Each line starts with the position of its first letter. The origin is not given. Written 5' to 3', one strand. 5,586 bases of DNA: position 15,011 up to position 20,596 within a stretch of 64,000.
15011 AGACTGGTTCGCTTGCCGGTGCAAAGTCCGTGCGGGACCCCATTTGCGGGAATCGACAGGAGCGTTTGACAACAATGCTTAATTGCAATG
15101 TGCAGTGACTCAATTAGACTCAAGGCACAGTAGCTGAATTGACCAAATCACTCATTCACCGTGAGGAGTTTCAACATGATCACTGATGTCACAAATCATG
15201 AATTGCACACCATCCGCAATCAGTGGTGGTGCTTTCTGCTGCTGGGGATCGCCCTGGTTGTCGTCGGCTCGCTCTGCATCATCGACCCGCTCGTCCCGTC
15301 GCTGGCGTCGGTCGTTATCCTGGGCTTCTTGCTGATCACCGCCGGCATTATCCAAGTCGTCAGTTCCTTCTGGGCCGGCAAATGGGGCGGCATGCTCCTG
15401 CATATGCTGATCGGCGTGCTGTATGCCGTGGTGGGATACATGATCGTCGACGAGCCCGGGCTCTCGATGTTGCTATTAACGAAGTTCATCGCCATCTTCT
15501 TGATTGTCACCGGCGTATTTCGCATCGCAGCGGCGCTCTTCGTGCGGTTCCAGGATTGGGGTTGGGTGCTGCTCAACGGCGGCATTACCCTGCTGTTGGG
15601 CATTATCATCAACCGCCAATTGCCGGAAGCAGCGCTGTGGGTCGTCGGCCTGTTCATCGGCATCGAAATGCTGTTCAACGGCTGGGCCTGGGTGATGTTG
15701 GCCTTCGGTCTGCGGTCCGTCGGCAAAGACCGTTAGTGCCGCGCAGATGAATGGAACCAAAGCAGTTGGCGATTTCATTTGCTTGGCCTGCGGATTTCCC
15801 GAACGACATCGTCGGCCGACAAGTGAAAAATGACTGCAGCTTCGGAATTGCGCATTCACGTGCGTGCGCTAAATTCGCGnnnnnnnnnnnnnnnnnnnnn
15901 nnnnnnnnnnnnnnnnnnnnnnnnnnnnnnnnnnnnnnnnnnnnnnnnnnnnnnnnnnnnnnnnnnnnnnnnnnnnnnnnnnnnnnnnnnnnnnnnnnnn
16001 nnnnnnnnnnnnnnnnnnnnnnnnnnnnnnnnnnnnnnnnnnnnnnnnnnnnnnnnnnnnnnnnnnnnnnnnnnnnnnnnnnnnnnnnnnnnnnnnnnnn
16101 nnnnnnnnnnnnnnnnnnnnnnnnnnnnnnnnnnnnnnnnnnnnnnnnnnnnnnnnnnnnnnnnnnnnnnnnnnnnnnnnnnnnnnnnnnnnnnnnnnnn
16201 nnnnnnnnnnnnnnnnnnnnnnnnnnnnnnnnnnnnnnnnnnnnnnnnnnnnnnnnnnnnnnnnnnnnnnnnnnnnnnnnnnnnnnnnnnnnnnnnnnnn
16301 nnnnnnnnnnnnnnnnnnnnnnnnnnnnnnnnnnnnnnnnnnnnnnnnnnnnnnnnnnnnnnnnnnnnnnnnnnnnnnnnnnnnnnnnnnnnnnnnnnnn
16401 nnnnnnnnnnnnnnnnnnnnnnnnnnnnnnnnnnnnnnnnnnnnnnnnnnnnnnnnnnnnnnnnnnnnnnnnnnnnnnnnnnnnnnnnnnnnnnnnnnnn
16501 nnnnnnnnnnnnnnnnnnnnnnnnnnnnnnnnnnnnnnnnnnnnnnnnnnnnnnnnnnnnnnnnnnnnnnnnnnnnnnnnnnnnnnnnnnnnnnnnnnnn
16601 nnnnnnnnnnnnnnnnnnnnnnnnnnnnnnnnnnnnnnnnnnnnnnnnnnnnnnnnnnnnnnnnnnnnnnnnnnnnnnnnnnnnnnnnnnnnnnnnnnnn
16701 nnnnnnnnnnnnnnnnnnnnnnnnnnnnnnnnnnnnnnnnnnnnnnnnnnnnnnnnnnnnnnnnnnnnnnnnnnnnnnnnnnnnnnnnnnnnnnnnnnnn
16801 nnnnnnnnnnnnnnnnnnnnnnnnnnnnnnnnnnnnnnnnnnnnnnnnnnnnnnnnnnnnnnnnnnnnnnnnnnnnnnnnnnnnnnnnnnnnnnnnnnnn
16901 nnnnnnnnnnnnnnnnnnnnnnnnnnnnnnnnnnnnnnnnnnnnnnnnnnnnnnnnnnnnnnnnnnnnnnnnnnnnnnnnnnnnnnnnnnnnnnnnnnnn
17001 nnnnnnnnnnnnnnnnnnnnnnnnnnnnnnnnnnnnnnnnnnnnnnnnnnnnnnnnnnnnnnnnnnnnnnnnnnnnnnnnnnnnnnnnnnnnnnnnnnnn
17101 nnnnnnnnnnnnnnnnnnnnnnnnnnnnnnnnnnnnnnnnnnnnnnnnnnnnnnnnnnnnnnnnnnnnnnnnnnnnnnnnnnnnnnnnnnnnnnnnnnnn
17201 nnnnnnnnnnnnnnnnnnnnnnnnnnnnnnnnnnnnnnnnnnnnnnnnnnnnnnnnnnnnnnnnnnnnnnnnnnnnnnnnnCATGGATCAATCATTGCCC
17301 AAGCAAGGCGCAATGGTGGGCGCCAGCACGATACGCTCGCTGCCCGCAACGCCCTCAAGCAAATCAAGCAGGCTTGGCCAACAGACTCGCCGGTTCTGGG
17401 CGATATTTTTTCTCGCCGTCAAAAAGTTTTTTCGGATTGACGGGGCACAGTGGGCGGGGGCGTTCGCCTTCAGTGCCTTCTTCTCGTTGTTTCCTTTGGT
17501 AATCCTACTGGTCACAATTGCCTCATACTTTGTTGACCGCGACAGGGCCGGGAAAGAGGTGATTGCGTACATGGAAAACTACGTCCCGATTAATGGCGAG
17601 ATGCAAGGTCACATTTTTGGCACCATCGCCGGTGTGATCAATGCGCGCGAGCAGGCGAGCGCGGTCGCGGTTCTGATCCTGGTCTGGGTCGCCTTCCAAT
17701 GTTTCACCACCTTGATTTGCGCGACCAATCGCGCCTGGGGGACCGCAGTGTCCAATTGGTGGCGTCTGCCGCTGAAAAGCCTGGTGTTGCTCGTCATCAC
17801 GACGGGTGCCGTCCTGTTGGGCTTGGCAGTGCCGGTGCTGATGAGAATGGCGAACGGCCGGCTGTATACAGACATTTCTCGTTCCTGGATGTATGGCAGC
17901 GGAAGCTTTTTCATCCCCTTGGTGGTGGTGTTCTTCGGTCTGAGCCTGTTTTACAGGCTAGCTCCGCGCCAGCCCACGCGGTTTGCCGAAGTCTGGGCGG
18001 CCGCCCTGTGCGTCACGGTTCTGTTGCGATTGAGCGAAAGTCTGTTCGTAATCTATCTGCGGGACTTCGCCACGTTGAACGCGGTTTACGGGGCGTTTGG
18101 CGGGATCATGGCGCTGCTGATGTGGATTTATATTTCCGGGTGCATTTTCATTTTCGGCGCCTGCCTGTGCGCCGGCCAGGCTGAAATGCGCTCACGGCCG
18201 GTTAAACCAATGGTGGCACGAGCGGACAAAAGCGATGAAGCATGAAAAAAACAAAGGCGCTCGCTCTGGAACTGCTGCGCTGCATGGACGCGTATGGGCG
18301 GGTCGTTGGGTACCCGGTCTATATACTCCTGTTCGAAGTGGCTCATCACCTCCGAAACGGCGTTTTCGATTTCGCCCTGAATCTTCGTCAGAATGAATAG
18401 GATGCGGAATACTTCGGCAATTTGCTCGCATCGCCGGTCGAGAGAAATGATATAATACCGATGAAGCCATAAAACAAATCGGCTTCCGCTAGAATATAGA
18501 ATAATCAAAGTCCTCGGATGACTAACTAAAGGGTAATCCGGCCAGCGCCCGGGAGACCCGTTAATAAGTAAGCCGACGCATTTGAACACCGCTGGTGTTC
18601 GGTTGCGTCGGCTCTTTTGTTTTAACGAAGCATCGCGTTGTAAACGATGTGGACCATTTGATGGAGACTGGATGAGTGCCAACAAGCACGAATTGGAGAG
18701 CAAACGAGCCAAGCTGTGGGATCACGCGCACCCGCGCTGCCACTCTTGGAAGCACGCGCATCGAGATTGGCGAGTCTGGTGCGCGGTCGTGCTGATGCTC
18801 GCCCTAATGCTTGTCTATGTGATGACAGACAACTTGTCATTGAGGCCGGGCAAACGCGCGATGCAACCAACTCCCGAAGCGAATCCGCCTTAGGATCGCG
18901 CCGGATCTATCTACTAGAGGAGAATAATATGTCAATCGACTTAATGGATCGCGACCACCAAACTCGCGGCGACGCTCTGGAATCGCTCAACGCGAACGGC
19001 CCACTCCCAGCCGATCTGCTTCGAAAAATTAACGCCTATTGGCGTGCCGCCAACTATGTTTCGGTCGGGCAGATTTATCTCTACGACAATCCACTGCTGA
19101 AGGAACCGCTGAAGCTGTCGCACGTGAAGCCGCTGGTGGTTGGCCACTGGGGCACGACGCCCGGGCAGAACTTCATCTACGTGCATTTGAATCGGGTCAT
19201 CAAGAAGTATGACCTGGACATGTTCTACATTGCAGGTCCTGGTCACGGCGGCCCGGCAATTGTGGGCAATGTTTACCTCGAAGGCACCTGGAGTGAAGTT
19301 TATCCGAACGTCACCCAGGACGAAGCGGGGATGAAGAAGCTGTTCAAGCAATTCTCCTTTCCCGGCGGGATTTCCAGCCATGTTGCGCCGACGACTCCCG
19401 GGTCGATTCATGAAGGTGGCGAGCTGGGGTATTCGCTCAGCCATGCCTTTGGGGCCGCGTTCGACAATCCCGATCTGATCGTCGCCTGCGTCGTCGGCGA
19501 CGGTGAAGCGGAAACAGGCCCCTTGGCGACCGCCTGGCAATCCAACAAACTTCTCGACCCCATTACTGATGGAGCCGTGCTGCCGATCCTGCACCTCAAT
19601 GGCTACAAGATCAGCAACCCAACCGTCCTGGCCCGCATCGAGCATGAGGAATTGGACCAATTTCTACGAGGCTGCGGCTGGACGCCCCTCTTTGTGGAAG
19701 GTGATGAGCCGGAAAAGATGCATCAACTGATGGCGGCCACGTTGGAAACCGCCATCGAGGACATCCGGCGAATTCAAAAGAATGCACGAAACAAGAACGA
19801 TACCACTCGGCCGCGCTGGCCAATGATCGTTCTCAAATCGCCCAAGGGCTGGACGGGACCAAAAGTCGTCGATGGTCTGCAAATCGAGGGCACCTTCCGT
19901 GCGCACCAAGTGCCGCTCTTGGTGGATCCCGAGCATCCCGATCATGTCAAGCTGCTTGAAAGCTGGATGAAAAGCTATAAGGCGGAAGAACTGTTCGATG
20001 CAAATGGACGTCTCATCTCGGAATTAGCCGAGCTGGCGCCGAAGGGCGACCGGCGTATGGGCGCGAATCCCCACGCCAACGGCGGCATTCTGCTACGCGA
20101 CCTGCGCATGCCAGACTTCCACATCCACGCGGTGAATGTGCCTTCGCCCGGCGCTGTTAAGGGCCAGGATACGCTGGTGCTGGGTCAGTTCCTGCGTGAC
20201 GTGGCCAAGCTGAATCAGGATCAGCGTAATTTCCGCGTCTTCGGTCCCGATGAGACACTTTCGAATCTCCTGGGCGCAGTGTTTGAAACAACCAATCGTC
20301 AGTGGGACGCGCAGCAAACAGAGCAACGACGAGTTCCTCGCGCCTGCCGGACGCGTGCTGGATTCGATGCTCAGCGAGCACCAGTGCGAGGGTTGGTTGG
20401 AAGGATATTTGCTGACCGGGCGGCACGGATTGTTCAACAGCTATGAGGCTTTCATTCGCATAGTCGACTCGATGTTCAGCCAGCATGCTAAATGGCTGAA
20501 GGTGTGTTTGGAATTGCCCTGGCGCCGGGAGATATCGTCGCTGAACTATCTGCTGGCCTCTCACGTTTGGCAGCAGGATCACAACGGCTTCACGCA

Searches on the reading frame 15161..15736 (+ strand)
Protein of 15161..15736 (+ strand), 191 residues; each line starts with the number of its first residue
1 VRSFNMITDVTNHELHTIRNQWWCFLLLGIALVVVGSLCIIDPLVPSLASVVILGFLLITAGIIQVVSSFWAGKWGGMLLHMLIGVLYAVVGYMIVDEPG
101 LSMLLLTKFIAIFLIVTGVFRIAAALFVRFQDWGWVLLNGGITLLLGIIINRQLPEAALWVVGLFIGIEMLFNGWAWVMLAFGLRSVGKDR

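Call 52: search_protein_families(library=pfam, max_evalue=0.0001, proteins=[window:15161-15736:+])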
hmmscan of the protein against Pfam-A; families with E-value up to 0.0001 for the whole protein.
window:15161-15736:+ (191 aa): 1 family
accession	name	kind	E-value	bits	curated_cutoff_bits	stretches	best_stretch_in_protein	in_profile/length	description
PF03729.18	DUF308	-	9.7e-20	71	25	2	27-96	1-72/73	Short repeat of unknown function (DUF308)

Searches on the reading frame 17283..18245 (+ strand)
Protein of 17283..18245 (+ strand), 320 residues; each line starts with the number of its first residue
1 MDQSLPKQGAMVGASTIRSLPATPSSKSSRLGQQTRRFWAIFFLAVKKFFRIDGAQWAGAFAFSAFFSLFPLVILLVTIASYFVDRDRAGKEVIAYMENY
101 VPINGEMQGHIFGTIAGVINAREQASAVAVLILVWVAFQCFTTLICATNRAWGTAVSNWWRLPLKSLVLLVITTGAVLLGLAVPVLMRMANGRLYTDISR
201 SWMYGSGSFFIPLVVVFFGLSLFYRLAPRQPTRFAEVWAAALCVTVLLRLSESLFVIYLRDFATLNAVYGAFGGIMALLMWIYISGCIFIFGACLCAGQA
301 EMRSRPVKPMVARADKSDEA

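Call 53: search_protein_families(library=pfam, max_evalue=0.0001, proteins=[window:17283-18245:+])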
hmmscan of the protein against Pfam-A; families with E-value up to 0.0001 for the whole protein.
window:17283-18245:+ (320 aa): 1 family
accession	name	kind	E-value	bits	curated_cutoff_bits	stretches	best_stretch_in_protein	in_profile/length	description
PF03631.20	Virul_fac_BrkB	-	2.1e-42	146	33.7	1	53-299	4-255/259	Virulence factor BrkB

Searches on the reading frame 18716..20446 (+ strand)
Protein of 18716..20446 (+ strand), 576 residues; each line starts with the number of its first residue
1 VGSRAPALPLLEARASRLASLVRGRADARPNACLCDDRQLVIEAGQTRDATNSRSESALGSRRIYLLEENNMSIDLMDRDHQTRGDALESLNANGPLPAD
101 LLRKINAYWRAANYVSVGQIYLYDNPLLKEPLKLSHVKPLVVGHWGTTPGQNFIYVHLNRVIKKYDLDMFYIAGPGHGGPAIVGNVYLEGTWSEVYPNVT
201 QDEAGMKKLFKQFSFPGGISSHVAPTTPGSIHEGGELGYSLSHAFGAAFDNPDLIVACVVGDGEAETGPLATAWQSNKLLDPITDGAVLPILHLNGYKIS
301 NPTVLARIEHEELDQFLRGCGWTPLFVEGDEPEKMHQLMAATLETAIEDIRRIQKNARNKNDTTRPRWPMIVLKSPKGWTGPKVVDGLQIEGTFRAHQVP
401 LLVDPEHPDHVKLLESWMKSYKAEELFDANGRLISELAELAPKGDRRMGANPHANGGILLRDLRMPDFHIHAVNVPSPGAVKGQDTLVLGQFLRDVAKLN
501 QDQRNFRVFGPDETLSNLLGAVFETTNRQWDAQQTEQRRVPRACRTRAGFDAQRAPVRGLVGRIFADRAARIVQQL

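Call 53: search_protein_families(library=pfam, max_evalue=0.0001, proteins=[window:18716-20446:+])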
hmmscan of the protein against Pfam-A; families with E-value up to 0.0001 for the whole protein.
window:18716-20446:+ (576 aa): 2 families
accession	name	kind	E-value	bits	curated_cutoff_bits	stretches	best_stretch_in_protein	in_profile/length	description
PF09364.15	XFP_N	-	7.3e-182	604.5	23.7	1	101-458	6-363/364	XFP N-terminal domain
PF03894.20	XFP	-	5.1e-12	46.3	22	1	488-537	2-49/177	D-xylulose 5-phosphate/D-fructose 6-phosphate phosphoketolase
